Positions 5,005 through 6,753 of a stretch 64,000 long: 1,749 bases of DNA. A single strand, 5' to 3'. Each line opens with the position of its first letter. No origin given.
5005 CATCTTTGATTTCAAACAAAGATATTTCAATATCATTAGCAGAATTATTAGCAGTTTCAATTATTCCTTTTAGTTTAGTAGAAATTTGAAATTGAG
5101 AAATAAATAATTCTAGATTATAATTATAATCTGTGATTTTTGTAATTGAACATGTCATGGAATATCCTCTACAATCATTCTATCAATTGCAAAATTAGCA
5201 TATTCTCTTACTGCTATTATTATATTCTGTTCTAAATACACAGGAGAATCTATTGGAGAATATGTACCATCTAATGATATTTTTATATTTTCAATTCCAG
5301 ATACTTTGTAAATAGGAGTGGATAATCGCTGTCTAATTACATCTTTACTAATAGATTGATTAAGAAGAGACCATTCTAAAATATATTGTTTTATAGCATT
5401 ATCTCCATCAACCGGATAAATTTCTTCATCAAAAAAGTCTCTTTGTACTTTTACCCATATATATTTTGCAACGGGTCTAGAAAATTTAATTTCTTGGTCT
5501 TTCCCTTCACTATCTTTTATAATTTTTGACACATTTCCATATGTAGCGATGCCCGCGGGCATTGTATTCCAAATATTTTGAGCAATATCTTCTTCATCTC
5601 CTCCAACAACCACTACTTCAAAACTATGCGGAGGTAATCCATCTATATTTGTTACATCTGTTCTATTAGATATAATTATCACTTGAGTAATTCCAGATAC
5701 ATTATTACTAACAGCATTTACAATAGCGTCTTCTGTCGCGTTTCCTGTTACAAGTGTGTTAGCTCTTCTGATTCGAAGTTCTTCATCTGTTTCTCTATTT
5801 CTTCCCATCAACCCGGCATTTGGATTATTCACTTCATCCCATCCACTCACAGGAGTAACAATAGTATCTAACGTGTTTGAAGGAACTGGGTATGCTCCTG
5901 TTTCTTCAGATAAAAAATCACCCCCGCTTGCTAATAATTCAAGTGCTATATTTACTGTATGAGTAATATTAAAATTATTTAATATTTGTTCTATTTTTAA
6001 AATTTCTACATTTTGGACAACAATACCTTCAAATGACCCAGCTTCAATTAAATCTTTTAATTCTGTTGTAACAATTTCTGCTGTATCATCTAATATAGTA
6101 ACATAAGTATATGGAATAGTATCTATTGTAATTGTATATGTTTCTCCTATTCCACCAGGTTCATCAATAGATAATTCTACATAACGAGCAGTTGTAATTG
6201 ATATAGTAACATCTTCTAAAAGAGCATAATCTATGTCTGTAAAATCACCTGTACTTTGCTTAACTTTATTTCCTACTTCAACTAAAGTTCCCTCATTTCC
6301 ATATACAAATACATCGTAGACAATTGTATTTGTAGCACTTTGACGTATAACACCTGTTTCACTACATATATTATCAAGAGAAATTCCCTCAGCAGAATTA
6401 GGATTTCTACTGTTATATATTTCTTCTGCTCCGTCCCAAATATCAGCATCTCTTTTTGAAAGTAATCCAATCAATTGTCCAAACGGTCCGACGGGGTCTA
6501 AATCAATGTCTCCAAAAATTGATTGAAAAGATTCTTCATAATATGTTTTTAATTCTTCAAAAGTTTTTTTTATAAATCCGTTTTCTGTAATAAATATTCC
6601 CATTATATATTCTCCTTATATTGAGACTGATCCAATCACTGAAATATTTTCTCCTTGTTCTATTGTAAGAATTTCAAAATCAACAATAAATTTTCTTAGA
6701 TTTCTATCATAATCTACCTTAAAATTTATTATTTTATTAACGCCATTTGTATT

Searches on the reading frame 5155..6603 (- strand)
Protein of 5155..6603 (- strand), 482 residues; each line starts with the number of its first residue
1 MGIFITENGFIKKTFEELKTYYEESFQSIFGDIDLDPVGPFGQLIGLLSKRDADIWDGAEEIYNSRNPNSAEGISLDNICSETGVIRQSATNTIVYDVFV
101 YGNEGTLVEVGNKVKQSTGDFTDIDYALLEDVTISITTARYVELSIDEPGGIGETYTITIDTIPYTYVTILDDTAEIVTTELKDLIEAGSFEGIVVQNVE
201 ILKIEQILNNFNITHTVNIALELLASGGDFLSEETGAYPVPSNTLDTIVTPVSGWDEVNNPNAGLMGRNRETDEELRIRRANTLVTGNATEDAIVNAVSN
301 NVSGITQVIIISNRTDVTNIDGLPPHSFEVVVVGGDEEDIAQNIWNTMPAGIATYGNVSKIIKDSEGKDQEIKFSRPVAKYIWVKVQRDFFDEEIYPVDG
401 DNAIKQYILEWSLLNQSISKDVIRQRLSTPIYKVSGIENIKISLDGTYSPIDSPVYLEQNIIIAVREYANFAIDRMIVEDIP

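Call 5: search_protein_families(library=phrogs, proteins=[window:5155-6603:-], max_evalue=0.001)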
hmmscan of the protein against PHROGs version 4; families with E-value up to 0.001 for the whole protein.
window:5155-6603:- (482 aa): 3 families
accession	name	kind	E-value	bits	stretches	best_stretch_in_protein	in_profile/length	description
phrog_6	-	tail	8.5e-49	167.6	1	5-471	62-398/548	baseplate wedge subunit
phrog_34452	-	unknown function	1.3e-11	45.5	1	5-146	4-145/175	-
phrog_38511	-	unknown function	2.6e-05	25.4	1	418-472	13-68/75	-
